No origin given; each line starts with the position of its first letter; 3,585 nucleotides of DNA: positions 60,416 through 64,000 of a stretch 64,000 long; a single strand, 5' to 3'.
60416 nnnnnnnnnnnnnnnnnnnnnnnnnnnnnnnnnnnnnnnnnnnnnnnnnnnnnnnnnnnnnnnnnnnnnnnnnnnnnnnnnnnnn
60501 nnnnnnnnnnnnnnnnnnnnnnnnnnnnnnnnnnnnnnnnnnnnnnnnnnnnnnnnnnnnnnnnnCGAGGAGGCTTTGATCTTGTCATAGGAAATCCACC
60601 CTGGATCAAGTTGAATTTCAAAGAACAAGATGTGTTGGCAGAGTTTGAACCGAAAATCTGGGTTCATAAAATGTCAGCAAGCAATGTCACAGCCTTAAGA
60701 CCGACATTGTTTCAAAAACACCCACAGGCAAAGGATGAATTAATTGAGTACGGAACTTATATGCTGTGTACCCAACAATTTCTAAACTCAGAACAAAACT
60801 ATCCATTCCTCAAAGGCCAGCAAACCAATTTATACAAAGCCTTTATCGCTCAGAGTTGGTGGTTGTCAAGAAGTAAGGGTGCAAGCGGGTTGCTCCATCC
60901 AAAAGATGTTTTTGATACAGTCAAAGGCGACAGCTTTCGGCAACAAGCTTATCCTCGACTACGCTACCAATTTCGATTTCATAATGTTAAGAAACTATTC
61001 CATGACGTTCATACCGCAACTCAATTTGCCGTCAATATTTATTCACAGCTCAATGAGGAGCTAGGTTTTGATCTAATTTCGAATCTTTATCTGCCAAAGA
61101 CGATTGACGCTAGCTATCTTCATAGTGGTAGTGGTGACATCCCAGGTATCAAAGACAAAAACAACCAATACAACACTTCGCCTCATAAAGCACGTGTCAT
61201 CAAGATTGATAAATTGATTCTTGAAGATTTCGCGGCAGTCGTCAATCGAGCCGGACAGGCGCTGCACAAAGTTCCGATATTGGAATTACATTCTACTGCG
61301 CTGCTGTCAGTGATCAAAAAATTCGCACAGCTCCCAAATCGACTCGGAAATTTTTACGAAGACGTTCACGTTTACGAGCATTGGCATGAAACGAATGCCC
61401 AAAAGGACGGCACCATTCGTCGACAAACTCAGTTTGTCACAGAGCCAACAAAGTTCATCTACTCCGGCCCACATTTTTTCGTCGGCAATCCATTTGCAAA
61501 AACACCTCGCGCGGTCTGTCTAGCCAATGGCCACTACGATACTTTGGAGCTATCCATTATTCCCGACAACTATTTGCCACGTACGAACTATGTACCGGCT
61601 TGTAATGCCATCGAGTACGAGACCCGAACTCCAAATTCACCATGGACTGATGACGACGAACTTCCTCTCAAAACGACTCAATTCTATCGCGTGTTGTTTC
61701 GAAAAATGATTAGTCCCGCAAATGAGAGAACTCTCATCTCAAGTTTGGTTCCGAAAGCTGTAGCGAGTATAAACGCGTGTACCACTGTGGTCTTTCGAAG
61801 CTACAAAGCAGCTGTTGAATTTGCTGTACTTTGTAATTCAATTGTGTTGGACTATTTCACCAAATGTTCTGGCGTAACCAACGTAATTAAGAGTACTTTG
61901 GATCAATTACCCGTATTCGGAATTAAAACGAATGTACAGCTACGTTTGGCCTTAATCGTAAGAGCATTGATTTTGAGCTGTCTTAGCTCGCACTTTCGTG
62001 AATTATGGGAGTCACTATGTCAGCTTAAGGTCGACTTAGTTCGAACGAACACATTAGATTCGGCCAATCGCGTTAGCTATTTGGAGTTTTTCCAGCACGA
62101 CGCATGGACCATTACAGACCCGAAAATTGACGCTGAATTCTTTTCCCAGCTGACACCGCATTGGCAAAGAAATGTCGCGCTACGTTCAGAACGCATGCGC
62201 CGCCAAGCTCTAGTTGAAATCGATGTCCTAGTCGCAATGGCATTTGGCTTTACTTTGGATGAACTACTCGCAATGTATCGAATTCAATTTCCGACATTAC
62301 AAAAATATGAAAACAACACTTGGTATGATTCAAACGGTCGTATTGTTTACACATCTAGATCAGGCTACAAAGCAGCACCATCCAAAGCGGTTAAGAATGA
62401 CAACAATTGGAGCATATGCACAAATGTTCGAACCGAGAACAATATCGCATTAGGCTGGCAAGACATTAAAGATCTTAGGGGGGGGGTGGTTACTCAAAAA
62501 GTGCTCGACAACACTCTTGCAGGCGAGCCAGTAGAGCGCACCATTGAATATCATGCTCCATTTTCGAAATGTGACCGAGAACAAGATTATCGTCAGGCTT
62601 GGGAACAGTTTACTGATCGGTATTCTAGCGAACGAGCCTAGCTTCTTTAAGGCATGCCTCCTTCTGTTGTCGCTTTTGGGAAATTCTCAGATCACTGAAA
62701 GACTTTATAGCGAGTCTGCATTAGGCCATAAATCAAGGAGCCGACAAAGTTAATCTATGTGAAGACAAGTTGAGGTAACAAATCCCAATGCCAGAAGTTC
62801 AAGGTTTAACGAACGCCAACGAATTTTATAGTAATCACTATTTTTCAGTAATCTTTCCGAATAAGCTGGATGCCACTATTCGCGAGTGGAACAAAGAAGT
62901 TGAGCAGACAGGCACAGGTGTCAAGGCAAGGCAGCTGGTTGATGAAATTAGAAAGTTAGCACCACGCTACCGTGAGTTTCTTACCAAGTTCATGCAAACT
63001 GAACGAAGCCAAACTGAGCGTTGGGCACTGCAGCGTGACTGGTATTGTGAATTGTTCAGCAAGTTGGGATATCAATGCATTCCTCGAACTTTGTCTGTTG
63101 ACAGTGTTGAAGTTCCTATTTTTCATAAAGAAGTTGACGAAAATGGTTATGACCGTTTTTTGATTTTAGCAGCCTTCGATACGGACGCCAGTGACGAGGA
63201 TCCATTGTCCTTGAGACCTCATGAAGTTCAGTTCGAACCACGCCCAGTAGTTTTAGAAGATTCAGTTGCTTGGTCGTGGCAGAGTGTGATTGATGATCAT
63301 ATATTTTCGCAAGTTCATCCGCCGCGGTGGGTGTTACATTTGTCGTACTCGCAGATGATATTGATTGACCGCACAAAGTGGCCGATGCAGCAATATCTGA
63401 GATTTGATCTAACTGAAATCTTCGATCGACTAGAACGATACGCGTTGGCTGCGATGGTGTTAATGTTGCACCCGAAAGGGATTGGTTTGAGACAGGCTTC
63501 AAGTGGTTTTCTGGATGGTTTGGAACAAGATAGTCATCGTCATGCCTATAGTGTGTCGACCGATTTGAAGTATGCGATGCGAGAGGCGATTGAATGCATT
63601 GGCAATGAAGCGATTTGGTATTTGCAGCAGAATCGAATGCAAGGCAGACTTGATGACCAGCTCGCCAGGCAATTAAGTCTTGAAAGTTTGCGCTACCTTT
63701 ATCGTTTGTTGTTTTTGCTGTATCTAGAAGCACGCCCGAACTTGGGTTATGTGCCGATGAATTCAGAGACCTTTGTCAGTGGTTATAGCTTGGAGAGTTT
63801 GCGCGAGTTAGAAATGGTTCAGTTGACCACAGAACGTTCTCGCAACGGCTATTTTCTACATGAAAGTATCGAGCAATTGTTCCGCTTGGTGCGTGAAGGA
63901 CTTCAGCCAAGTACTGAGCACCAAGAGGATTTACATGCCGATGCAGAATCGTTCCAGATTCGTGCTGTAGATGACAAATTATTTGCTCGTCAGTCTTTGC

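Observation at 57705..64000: Tandem pair of giant PglX/type IIG-like adenine methyltransferase paralogues with no visible partner or mobility genes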

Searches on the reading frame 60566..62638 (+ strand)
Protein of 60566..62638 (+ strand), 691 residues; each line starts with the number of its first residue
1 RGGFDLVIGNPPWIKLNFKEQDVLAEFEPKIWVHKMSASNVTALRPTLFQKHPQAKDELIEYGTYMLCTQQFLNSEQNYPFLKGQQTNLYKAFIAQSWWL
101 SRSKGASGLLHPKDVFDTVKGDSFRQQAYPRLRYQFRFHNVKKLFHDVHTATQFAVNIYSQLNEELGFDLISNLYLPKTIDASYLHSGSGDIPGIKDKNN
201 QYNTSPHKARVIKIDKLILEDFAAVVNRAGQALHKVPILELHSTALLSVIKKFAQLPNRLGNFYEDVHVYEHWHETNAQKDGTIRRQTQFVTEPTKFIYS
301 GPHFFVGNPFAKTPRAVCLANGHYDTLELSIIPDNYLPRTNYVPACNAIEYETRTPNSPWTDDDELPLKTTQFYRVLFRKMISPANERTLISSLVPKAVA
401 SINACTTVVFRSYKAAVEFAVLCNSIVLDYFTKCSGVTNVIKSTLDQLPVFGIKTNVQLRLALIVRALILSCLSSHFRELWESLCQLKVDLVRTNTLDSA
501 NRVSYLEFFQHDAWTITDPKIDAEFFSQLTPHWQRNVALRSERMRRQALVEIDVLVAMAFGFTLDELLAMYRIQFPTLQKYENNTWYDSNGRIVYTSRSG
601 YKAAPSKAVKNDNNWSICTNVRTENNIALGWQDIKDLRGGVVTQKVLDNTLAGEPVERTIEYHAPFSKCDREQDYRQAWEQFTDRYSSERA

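Call 78: predict_structure(alignment_id=A3)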
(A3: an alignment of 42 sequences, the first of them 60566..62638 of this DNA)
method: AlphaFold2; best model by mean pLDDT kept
length: 691 residues; sequences in the alignment: 42
mean_pLDDT: 69.6   pTM: 0.73
mean pLDDT of the five models: 69.6, 68.4, 65.7, 62.8, 58.4
residues with pLDDT >= 90: 165; 70-90: 220; 50-70: 134; < 50: 172
segments of 3 or more residues with pLDDT < 50: 1-23, 29-37, 72-163, 173-191, 194-196, 229-231, 277-284, 306-310, 494-498, 689-691
pLDDT, mean of each block of 10 residues (from residue 1): 24 34 49 46 63 64 54 44 39 36 33 42 42 33 35 33 55 43 36 53 55 73 65 53 72 87 87 58 59 80 51 63 68 80 66 86 79 90 74 87 86 93 92 77 88 88 92 90 91 55 87 89 93 90 91 96 92 80 87 76 79 92 92 92 85 79 91 95 75 32
secondary structure, 60 per line:
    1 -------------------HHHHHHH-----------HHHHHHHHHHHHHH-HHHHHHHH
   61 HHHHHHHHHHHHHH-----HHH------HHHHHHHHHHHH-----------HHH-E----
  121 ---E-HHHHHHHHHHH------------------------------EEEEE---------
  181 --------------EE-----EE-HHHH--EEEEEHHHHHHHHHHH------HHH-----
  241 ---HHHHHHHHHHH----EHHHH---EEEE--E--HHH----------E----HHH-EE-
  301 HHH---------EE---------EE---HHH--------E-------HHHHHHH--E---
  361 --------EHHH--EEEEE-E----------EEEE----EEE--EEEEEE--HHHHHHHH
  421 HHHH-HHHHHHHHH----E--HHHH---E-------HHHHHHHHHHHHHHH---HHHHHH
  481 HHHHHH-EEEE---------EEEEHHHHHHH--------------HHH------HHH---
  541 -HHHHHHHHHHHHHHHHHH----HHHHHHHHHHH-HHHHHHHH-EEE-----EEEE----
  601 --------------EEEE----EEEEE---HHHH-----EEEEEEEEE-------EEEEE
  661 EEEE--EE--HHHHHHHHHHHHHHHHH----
elements in order (helices of 4 or more, strands of 3 or more residues): H20-26 H38-51 H53-74 H89-100 H126-136 E167-171 H205-208 E211-215 H216-226 H244-254 H260-263 E267-270 H348-354 E375-379 E392-395 E400-402 E405-410 H413-424 H426-434 H442-445 H457-471 H475-486 E488-491 E501-504 H505-511 H542-559 H564-574 H576-583 E585-587 E593-596 E615-618 E623-627 H631-634 E640-648 E656-664 H671-687

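Call 81: fold_search(model_id=the predicted structure, library=pdb)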
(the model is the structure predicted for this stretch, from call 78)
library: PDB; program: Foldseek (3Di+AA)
matches with E <= 10: 180; with E <= 0.001: 1
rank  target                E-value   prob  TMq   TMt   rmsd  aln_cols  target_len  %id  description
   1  7qw8_A                1.0e-03  1.00  0.18  0.23  11.3       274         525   12  Adenine-specific DNA methyltransferase M.BseCI (released 2023-01-25)
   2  7qw7_A                1.7e-03  1.00  0.21  0.25  13.5       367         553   11  Adenine-specific DNA methyltransferase M.BseCI complexed with AdoHcy and cognate fully methylated DNA duplex (released 2023-01-25)
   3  8q56_A                2.0e-03  0.99  0.23  0.14  14.5       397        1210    8  PglX methyltransferase of Salmonella BREX phage defence system (aka BrxX) bound to inhibitor Ocr (released 2024-08-21)
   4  7qw8_B                2.8e-03  1.00  0.20  0.25  13.7       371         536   11  Adenine-specific DNA methyltransferase M.BseCI (released 2023-01-25)
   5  7lni_C                2.9e-03  1.00  0.23  0.28  12.9       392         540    6  SeMet CamA Adenine Methyltransferase Complexed to Cognate Substrate DNA (released 2021-05-19)
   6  7lnj_C                2.9e-03  1.00  0.22  0.28  12.6       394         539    8  CamA Adenine Methyltransferase Complexed to Cognate Substrate DNA (released 2021-05-19)
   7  8fs1_C                3.2e-03  0.97  0.24  0.30  15.6       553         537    8  CamA Adenine Methyltransferase Complexed to Cognate Substrate DNA and Inhibitor 11a (YD905) (released 2023-05-10)
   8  7qw5_A                3.4e-03  0.99  0.19  0.23  11.1       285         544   11  Adenine-specific DNA methyltransferase M.BseCI complexed with AdoHcy and cognate unmethylated DNA duplex (released 2023-01-25)
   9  7rfk_C                3.8e-03  1.00  0.23  0.28  13.4       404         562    6  CamA Adenine Methyltransferase Complexed to Cognate Substrate DNA and Inhibitor Sinefungin (released 2021-09-15)
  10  7qw6_A                4.5e-03  1.00  0.21  0.26  12.6       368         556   10  Adenine-specific DNA methyltransferase M.BseCI complexed with AdoHcy and cognate hemimethylated DNA duplex (released 2023-01-25)
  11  7rfm_B                5.2e-03  1.00  0.23  0.28  12.9       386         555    8  CamA Adenine Methyltransferase Complexed to Cognate Substrate DNA and Inhibitor EPZ004777 (released 2021-09-15)
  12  8vpg_C                5.2e-03  0.99  0.22  0.28  13.5       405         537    8  CamA Adenine Methyltransferase Complexed to Cognate Substrate DNA and Containing Quinoline-based SGI-1027 Analog 455 (released 2024-09-25)
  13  7rfk_A                5.5e-03  1.00  0.23  0.28  12.9       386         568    7  CamA Adenine Methyltransferase Complexed to Cognate Substrate DNA and Inhibitor Sinefungin (released 2021-09-15)
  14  8cxt_A                5.5e-03  0.99  0.23  0.29  11.1       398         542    8  CamA Adenine Methyltransferase Complexed to Cognate Substrate DNA and Inhibitor N6-benzyladenosine (Compound 1) (released 2023-01-11)
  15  7lt5_C                5.5e-03  0.99  0.22  0.27  13.1       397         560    7  CamA Adenine Methyltransferase Complexed to Cognate Substrate DNA and Cofactor SAH (released 2021-05-19)
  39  8c45_A                2.6e-02  0.80  0.21  0.13  14.8       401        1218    9  PglX methyltransferase from the Salmonella BREX phage defence system (aka BrxX) (released 2024-07-10)
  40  9ewz_C                2.9e-02  0.93  0.16  0.10  12.4       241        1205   12  Cryo-EM structure of the E. coli BrxX methyltransferase in complex with DNA (released 2025-03-05)
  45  8c45_B                9.9e-02  0.72  0.24  0.14  13.3       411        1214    9  PglX methyltransferase from the Salmonella BREX phage defence system (aka BrxX) (released 2024-07-10)
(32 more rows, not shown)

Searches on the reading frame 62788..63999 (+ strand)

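Call 9: search_protein_families(library=pfam, proteins=[window:62788-63999:+], max_evalue=0.1)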
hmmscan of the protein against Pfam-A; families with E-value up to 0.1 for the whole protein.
window:62788-63999:+ (404 aa): 0 families

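Call 10: search_protein_families(library=padloc, proteins=[window:62788-63999:+], max_evalue=0.1)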
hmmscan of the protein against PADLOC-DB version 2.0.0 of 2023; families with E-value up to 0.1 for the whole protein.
window:62788-63999:+ (404 aa): 2 families
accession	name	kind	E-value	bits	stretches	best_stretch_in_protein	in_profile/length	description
PDLC03614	REase_MTase_IIG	-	7.1e-36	121.3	1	177-403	177-403/1584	Type IIG restriction enzyme-methyltransferase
PDLC03611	REase_MTase_IIG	-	4.4e-26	88.7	1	167-399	149-384/1532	Type IIG restriction enzyme-methyltransferase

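Call 11: search_protein_families(library=ncbifam, proteins=[window:62788-63999:+], max_evalue=0.1)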
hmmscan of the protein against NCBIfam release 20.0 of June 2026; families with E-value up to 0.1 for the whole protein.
window:62788-63999:+ (404 aa): 0 families
